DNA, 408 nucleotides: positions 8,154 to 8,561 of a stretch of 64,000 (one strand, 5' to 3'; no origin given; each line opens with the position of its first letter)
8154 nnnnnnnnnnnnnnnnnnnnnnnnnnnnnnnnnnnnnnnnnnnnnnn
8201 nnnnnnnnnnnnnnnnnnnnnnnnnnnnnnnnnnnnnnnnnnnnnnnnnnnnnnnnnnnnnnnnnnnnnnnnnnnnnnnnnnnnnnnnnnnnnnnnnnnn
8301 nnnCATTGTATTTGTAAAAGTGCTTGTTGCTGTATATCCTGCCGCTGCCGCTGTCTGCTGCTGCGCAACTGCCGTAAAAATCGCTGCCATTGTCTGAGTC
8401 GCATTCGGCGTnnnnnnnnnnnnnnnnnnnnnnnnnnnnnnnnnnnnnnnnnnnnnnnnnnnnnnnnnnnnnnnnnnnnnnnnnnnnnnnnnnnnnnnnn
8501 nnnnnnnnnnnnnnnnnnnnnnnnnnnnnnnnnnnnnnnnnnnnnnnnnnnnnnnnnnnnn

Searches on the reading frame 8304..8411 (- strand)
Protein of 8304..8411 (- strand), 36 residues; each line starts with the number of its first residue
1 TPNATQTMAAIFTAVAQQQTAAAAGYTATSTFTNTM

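Call 37: search_solved_structures(query=A3, max_evalue=10)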
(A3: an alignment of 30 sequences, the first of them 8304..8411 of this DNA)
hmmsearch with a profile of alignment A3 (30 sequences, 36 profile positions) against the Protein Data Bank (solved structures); distinct sequences matched with E-value up to 10: 1.
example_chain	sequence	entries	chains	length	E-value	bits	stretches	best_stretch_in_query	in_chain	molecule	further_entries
23sf_G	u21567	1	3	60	0.6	13.6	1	3-24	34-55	decoration protein gp5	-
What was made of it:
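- On Any curated repeat or domain family (Pfam, NCBIfam, PDB): The best PDB match had E=0.6 (call 37).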

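Call 47: search_protein_representatives(alignment_id=A3)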
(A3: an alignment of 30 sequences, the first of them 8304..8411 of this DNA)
Query: 30 sequences, 36 profile positions. Proteins with E-value up to 0.001 (for the whole library): 5; up to 1e-10: 4; up to 1e-30: 3. The best 5 are listed.
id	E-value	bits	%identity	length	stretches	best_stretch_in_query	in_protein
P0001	5.4e-45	167.4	-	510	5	1-36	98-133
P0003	4.6e-42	158.0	-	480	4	1-36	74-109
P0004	2.4e-36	139.7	-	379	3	1-36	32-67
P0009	3.0e-22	94.6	-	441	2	1-36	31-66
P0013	1.7e-06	44.2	-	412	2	1-36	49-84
